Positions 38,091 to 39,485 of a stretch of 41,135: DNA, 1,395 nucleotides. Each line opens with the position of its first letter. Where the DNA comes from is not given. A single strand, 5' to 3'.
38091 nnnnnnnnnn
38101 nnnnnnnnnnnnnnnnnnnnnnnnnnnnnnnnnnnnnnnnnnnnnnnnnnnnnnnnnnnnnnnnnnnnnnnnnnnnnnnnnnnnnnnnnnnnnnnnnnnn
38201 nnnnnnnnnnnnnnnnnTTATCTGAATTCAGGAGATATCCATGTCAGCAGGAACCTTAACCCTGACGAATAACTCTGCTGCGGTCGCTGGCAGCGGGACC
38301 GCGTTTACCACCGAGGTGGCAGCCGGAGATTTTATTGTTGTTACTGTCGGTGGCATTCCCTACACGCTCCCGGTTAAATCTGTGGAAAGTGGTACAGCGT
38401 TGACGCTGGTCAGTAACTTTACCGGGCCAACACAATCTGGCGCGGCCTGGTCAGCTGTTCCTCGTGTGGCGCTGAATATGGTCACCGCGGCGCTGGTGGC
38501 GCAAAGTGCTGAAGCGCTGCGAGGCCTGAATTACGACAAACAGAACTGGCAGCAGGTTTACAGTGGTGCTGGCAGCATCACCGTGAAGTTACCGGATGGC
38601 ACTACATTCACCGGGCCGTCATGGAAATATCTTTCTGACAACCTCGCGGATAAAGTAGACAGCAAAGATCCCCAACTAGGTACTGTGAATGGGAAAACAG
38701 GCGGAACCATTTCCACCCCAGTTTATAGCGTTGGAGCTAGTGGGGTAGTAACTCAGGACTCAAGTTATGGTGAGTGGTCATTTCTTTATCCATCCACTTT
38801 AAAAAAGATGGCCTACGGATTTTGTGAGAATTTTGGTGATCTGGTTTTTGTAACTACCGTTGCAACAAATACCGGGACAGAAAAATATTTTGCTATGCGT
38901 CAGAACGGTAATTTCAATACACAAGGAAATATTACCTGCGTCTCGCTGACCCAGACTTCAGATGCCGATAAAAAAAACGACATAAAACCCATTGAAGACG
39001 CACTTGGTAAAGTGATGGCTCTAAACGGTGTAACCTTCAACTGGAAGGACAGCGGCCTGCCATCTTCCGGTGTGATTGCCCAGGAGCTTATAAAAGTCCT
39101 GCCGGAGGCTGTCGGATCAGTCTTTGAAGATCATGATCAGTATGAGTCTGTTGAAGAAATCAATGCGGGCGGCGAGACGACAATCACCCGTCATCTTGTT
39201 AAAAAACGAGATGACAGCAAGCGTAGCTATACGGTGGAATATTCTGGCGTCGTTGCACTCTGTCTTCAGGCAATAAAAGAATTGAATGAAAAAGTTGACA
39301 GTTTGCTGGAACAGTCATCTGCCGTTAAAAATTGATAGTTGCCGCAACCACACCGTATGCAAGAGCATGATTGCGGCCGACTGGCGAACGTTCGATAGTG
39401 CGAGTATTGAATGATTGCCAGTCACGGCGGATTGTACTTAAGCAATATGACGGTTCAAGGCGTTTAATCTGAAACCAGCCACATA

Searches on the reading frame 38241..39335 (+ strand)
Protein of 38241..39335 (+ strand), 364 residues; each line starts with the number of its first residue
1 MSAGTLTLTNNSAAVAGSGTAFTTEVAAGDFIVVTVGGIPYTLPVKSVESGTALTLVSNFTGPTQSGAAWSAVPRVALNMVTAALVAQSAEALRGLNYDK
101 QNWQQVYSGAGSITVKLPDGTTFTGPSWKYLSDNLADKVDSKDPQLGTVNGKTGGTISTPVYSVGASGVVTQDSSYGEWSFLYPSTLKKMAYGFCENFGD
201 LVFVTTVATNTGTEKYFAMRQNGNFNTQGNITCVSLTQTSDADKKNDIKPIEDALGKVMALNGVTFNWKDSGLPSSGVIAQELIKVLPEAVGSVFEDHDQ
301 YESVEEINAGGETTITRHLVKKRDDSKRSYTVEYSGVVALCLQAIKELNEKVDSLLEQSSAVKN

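Call 84: search_protein_families(library=phrogs, proteins=[window:38241-39335:+], max_evalue=0.00001)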
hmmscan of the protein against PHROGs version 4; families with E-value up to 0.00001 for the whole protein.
window:38241-39335:+ (364 aa): 34 families (the best 25 are shown)
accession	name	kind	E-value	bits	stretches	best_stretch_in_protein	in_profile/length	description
phrog_1980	-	tail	1e-86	293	2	1-143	4-144/449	tail fiber protein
phrog_17834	-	unknown function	1.2e-73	249.6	1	1-177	7-183/458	-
phrog_28473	-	tail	8.6e-63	213.6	1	1-158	11-178/367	tail fiber protein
phrog_5668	-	tail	8e-31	107.7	1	97-361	1327-1560/1567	tail fiber protein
phrog_6578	-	tail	2e-24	86.5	1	148-363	982-1191/1210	tail fiber protein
phrog_4563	-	tail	6.1e-24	85.9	1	216-360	200-330/346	tail fiber protein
phrog_5481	-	tail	6.9e-24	85.4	1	208-360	878-1021/1043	tail fiber protein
phrog_8215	-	tail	2.7e-23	83.3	1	203-293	868-962/1000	baseplate wedge initiator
phrog_14572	-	tail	6.3e-23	82.5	1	204-358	327-469/484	tail fiber protein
phrog_11011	-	tail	1.5e-20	73.7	1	209-304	1147-1250/1291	long tail fiber protein distal subunit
phrog_18186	-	tail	5.7e-20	72.5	1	218-291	465-538/582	baseplate wedge subunit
phrog_21722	-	tail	1.9e-19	70.7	1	202-291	447-532/576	long tail fiber protein distal subunit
phrog_1699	-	tail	4.3e-15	56.3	1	217-355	875-987/1000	long tail fiber protein distal subunit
phrog_12714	-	unknown function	1.6e-13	51.1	1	2-134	7-140/568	-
phrog_25848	-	tail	2.6e-13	50.1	1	228-293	492-556/598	tail fiber protein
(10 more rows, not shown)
